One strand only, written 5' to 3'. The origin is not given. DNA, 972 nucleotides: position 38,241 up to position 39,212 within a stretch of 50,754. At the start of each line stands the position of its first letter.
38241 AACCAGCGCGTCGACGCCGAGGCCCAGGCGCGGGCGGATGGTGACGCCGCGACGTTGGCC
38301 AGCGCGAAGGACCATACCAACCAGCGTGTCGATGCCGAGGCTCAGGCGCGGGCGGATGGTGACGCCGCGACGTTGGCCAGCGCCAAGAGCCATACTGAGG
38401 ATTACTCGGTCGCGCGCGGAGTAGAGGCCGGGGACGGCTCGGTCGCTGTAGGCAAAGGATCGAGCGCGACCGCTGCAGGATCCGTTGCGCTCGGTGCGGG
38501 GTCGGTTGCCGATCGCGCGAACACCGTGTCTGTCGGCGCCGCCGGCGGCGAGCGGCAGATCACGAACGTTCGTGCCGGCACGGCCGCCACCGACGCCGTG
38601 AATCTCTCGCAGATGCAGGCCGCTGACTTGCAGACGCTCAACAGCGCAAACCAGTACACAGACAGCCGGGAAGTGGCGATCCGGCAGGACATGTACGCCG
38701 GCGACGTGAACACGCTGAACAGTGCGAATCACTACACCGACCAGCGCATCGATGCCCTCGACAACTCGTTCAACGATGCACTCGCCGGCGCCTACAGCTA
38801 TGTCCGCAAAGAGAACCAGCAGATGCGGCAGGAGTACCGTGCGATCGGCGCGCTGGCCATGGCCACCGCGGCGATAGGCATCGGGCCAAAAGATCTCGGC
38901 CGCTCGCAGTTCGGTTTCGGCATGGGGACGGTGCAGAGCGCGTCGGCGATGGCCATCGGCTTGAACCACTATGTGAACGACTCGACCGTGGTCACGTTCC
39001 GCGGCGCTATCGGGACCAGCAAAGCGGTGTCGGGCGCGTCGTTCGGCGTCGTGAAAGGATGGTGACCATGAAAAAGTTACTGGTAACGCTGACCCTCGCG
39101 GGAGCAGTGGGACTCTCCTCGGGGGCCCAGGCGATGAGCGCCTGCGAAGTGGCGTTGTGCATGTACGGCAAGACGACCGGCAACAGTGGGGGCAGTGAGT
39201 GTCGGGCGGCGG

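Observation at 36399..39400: YadA-like trimeric autotransporter adhesin with hyper-repetitive stalk, embedded between the T4SS operon and the leading region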

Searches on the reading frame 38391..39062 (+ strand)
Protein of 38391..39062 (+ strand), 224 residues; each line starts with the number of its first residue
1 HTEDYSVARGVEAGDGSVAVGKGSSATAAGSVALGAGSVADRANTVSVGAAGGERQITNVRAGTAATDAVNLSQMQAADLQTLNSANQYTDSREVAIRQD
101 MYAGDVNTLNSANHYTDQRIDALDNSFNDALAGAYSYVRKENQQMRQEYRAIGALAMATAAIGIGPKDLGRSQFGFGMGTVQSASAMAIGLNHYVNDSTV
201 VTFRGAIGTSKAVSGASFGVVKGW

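Call 33: find_homologous_proteins(query=window:38391-39062:+, max_evalue=0.001)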
Query seq(224 aa) (224 aa): 485 proteins with E <= 0.001 among 8000 candidates; the best 120 are listed.
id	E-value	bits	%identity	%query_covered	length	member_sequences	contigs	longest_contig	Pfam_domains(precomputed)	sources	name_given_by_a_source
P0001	3.4e-132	456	99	100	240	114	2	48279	PF05662.20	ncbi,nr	ncbi:TPA: YadA-like family protein, partial [Pseudomonas aeruginosa]|nr:YadA-like family protein [Ps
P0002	1.9e-129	447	97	100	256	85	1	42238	PF05662.20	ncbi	ncbi:YadA-like family protein, partial [Pseudomonas aeruginosa]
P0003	4.5e-112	391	91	94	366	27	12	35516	PF05662.20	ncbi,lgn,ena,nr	ncbi:YadA-like family protein (plasmid) [Pseudomonas aeruginosa]|nr:YadA-like family protein [Pseudo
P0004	7.0e-109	380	88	100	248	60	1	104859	PF05662.20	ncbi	ncbi:TPA: YadA-like family protein, partial [Pseudomonas aeruginosa]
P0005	5.3e-108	377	88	100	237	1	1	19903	PF05662.20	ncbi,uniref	ncbi:YadA-like family protein [Pseudomonas aeruginosa]|uniref:YadA-like family protein n=1 Tax=Pseud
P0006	2.4e-104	366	95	84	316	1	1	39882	PF03895.22,PF05662.20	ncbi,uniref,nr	ncbi:YadA-like family protein [Pseudomonas aeruginosa]|uniref:YadA-like family protein n=1 Tax=Pseud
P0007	4.3e-74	267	55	99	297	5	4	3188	PF05658.20,PF05662.20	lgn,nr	nr:YadA-like family protein [Pseudomonas fluorescens]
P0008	2.0e-69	252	58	99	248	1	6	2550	PF03895.22,PF05658.20,PF05662.20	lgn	-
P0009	1.2e-37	148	38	89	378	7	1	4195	PF03895.22,PF05658.20,PF05662.20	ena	-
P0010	1.4e-31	128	40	94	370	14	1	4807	PF03895.22,PF05658.20,PF05662.20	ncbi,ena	-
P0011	3.7e-31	127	57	37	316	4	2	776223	PF03895.22,PF05658.20,PF05662.20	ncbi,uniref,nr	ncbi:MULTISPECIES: YadA family autotransporter adhesin [unclassified Caballeronia]|uniref:YadA famil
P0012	1.7e-30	125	50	47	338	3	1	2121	PF03895.22,PF05658.20,PF05662.20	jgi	jgi:autotransporter adhesin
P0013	2.0e-30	124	58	48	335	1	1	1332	PF05658.20,PF05662.20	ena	-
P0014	3.7e-30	123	42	84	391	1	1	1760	PF03895.22,PF05662.20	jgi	jgi:autotransporter adhesin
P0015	5.7e-30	123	42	89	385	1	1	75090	PF03895.22,PF05658.20,PF05662.20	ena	-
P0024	5.4e-24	103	37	81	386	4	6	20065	PF11559.14,PF03895.22,PF05658.20,PF05662.20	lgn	-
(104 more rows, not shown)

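Call 34: find_encoding_contigs(protein=P0007, flank=8000, max_places=4)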
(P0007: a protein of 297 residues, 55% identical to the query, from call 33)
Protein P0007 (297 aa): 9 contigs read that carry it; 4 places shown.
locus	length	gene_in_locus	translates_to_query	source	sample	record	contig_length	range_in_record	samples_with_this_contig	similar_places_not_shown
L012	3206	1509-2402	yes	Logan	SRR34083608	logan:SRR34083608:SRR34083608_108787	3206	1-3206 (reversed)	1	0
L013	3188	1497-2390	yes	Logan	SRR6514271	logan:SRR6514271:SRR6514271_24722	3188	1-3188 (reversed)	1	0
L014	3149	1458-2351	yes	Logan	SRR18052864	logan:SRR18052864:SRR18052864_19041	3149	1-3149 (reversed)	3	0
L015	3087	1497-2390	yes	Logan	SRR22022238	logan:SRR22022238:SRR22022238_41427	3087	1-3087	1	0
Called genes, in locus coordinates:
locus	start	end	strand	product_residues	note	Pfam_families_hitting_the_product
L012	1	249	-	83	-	?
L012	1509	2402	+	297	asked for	PF05662:YadA_stalk (weak), PF05658:YadA_head (weak), PF05662:YadA_stalk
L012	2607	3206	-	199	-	?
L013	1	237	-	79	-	?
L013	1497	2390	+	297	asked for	PF05662:YadA_stalk (weak), PF05658:YadA_head (weak), PF05662:YadA_stalk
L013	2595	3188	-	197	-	?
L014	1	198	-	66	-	?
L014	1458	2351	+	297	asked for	PF05662:YadA_stalk (weak), PF05658:YadA_head (weak), PF05662:YadA_stalk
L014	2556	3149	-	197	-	?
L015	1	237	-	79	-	?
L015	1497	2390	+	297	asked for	PF05662:YadA_stalk (weak), PF05658:YadA_head (weak), PF05662:YadA_stalk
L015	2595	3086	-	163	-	?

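Call 35: find_encoding_contigs(protein=P0015, flank=8000, max_places=3)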
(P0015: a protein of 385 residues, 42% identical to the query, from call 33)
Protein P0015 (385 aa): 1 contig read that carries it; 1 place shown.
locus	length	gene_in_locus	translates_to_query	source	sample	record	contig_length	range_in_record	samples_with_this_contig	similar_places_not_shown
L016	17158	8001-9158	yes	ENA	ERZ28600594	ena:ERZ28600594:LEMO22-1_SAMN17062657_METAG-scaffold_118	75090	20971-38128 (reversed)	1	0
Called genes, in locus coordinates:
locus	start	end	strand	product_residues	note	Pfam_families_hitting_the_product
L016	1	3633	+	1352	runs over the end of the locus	PF18076:FGAR-AT_N, PF18072:FGAR-AT_linker, PF02769:AIRS_C, PF22689:FGAR-AT_PurM_N-like, PF02769:AIRS_C, PF13507:GATase_5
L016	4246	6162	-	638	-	-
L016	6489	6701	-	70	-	-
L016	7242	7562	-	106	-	-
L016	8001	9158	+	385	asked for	PF05658:YadA_head (faint), PF05662:YadA_stalk, PF03895:YadA_anchor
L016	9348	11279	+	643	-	PF00082:Peptidase_S8, PF04151:PPC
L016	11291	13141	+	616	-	PF05157:MshEN, PF00437:T2SSE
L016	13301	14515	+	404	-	PF28597:T2SSF_N, PF00482:T2SSF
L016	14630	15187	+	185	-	PF08334:T2SSG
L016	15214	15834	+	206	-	PF07963:N_methyl (weak), PF12019:GspH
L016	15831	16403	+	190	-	PF07963:N_methyl (weak)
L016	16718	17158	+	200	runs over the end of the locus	PF11612:T2SSJ (weak)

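Call 36: find_encoding_contigs(protein=P0024, flank=8000, max_places=3)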
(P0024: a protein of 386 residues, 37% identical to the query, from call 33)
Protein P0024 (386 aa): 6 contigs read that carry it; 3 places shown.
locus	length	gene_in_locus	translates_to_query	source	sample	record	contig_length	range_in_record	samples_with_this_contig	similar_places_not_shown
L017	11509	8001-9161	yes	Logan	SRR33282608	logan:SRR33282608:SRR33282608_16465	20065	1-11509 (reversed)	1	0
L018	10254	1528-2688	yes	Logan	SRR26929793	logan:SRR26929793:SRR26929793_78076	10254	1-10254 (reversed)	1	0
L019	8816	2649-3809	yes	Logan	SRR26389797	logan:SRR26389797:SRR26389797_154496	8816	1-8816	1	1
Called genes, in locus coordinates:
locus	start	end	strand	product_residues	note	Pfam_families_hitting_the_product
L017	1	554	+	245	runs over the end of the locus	PF00535:Glycos_transf_2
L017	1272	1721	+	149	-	-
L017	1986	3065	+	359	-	PF04616:Glyco_hydro_43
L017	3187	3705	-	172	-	PF02915:Rubrerythrin, PF21349:RUBY_RBDX (weak)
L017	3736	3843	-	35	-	-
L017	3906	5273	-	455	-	PF01554:MatE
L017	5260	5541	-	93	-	PF13305:TetR_C_33 (weak)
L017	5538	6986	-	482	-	PF13173:AAA_14, PF13635:DUF4143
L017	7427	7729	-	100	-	-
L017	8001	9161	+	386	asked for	PF11559:ADIP (faint), PF05662:YadA_stalk, PF05658:YadA_head (weak), PF05662:YadA_stalk, PF03895:YadA_anchor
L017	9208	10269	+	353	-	-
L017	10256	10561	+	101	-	PF03895:YadA_anchor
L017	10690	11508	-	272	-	?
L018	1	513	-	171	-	?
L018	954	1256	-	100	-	-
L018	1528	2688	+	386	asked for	PF11559:ADIP (faint), PF05662:YadA_stalk, PF05658:YadA_head (weak), PF05662:YadA_stalk, PF03895:YadA_anchor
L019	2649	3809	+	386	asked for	PF11559:ADIP (faint), PF05662:YadA_stalk, PF05658:YadA_head (weak), PF05662:YadA_stalk, PF03895:YadA_anchor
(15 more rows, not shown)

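Call 41: search_solved_structures(query=A1, max_evalue=0.01, show_alignments=2)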
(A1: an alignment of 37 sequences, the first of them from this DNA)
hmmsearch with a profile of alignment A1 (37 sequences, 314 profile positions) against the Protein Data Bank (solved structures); distinct sequences matched with E-value up to 0.01: 30.
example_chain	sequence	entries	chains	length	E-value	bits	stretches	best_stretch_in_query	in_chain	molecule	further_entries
7o23_A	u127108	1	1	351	3.2e-54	188.1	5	116-196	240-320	Autotransporter adhesin BpaC,Autotransporter adhesin BpaC,General control transcription fa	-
2yo0_A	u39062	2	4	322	4.5e-49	171.2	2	123-196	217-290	GENERAL CONTROL PROTEIN GCN4, PUTATIVE INNER MEMBRANE PROTEIN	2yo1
4usx_A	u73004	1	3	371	6.8e-41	144.3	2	27-201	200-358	TRIMERIC AUTOTRANSPORTER ADHESIN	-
2yo3_A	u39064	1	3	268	1.8e-40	142.9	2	81-201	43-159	GENERAL CONTROL PROTEIN GCN4, PUTATIVE INNER MEMBRANE PROTEIN, GENERAL CONTROL PROTEIN GCN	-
9gh4_A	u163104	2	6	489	1.1e-31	114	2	85-313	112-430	Cell surface protein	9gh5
1p9h_A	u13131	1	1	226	8.8e-30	107.8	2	91-207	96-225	Invasin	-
3s6l_A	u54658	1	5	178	1e-29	107.6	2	117-203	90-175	Hep_Hag family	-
3wp8_A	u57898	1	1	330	4.2e-21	79.3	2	89-196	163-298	Trimeric autotransporter adhesin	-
2xqh_A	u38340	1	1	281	2.8e-18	70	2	86-214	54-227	IMMUNOGLOBULIN-BINDING PROTEIN EIBD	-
9u93_C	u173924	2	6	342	4.7e-18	69.3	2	112-239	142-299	Fusobacterium nucleatum CbpF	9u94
3ntn_A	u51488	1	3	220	8.3e-15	58.6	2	110-204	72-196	UspA1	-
3la9_A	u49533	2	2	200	3.7e-14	56.5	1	57-196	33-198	Haemagglutinin family protein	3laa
2lme_A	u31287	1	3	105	9.7e-13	51.8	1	225-302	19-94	Adhesin yadA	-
3pr7_A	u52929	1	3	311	5.1e-12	49.5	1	110-199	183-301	UspA1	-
3emo_C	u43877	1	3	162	2.6e-11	47.1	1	176-312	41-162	Hia (Adhesin)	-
2gr7_A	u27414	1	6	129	3.2e-10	43.6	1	219-312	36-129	Adhesin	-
9vnj_A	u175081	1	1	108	4.6e-08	36.5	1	204-309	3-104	Trimeric autotransporter adhesin AtaA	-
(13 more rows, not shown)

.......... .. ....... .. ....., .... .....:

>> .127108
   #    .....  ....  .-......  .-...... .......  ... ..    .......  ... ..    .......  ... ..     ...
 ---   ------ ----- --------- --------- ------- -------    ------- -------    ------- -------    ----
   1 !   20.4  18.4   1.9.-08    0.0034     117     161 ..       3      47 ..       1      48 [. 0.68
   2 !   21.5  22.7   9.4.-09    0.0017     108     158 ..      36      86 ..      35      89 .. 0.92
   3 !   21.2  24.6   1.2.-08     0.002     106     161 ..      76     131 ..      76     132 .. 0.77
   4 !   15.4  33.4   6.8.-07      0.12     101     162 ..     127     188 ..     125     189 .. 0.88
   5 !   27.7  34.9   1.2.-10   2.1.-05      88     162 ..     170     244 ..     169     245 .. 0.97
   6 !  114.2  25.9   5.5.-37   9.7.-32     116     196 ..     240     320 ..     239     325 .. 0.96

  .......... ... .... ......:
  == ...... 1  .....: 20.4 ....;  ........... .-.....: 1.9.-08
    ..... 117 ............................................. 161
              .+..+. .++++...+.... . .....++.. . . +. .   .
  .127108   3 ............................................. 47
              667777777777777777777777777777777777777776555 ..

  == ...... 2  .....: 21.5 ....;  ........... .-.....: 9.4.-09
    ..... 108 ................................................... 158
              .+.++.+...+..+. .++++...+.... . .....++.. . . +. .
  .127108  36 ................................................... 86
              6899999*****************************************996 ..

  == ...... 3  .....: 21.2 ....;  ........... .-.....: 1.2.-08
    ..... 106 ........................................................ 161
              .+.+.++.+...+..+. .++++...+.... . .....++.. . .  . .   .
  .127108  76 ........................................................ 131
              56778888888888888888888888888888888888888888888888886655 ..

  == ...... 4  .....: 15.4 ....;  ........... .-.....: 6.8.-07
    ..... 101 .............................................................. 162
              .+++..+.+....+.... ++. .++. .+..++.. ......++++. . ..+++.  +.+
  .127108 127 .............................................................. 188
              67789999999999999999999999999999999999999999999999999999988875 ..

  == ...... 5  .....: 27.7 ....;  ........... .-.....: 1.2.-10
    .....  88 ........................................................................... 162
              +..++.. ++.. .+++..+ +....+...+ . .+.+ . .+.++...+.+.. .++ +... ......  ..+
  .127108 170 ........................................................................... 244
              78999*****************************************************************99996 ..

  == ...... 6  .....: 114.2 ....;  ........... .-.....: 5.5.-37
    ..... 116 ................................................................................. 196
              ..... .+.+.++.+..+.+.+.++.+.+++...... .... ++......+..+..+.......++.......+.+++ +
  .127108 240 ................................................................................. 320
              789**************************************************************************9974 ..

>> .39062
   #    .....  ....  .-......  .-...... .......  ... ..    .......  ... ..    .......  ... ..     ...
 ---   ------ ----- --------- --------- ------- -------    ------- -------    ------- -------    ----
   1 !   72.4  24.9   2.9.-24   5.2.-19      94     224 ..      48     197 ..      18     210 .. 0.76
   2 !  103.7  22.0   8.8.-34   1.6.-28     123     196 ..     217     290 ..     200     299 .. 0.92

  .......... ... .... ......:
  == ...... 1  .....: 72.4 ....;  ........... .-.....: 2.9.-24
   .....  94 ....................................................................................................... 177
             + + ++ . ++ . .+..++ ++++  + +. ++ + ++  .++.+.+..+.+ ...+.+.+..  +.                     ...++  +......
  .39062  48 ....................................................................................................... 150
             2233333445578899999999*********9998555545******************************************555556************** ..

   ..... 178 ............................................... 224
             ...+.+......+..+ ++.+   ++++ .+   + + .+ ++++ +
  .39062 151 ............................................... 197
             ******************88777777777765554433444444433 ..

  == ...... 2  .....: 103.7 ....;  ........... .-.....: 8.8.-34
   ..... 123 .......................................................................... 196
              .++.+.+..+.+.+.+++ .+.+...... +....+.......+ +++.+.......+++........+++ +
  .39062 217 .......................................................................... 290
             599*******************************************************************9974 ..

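Call 44: predict_structure(alignment_id=A1)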
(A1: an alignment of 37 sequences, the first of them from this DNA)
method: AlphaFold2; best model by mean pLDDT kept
length: 224 residues; sequences in the alignment: 37
mean_pLDDT: 85.9   pTM: 0.44
mean pLDDT of the five models: 85.9, 84.6, 83.6, 81.1, 79.9
residues with pLDDT >= 90: 72; 70-90: 142; 50-70: 8; < 50: 2
segments of 3 or more residues with pLDDT < 50: none
pLDDT, mean of each block of 10 residues (from residue 1): 65 91 90 90 86 71 76 85 93 94 93 92 89 87 88 87 79 89 90 88 86 83 83
secondary structure, 60 per line:
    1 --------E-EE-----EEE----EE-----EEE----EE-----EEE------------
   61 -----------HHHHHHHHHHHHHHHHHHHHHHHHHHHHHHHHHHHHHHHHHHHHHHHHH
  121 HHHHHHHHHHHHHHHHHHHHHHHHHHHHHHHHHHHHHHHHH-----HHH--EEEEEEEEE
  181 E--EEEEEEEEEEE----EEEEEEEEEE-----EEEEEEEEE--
elements in order: E18-20 E32-34 E46-48 H72-161 E172-181 E184-194 E199-208 E214-222

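Call 48: fold_search(model_id=the predicted structure, library=pdb)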
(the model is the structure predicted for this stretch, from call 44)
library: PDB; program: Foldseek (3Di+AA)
matches with E <= 10: 565; with E <= 0.001: 8
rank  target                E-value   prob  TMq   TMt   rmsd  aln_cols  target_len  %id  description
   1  3emo_A                1.0e-05  1.00  0.34  0.60  32.7       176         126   18  Crystal structure of transmembrane Hia 973-1098 (released 2008-11-04)
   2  9vnj_A                4.3e-05  1.00  0.43  0.87   1.9       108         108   18  Crystal structure of the transmembrane domain of trimeric autotransporter adhesin AtaA in complex with the N-terminal  (released 2025-10-08)
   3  2gr7_A                6.1e-05  1.00  0.37  0.79   2.3        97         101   22  Hia 992-1098 (released 2006-05-23)
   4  2yo3_C                8.7e-05  1.00  0.30  0.26  12.1       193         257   26  Salmonella enterica SadA 1185-1386 fused to GCN4 adaptors (SadAK14) (released 2012-12-12)
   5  2yo3_B                1.2e-04  1.00  0.30  0.26  12.4       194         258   26  Salmonella enterica SadA 1185-1386 fused to GCN4 adaptors (SadAK14) (released 2012-12-12)
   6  2yo1_A                2.5e-04  1.00  0.34  0.28   4.4       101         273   44  Salmonella enterica SadA 1049-1304 fused to GCN4 adaptors (SadAK9- cfII) (released 2012-12-12)
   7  2yo3_A                2.5e-04  1.00  0.30  0.26  11.8       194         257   26  Salmonella enterica SadA 1185-1386 fused to GCN4 adaptors (SadAK14) (released 2012-12-12)
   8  2gr8_A                3.5e-04  1.00  0.30  0.81   2.3        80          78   22  Hia 1022-1098 (released 2006-05-23)
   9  7o23                  1.1e-03  1.00  0.29  0.20   2.4        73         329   55  C-terminal head domain of the trimeric autotransporter adhesin BpaC from Burkholderia pseudomallei fused to a GCN4 ancho (released 2022-06-29)
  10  2yo0                  2.5e-03  1.00  0.31  0.26   4.0        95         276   48  Salmonella enterica SadA 1049-1304 fused to GCN4 adaptors (SadAK9-cfI) (released 2012-12-12)
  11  3s6l_B                4.4e-03  1.00  0.27  0.38   2.4        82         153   39  Crystal structure of a YadA-like head domain of the trimeric autotransporter adhesin BoaA from Burkholderia pseudomall (released 2011-06-22)
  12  1p9h                  7.0e-03  1.00  0.24  0.29   2.6        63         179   46  CRYSTAL STRUCTURE OF THE COLLAGEN-BINDING DOMAIN OF YERSINIA ADHESIN YadA (released 2004-03-23)
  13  3s6l_D                7.0e-03  1.00  0.27  0.36   3.2        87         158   37  Crystal structure of a YadA-like head domain of the trimeric autotransporter adhesin BoaA from Burkholderia pseudomall (released 2011-06-22)
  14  3s6l_A                1.0e-02  1.00  0.28  0.39   1.9        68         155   44  Crystal structure of a YadA-like head domain of the trimeric autotransporter adhesin BoaA from Burkholderia pseudomall (released 2011-06-22)
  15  2lme_MODEL_1_A        1.1e-02  1.00  0.32  0.62   2.9        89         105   21  Solid-state NMR structure of the membrane anchor domain of the trimeric autotransporter YadA (released 2012-11-07)
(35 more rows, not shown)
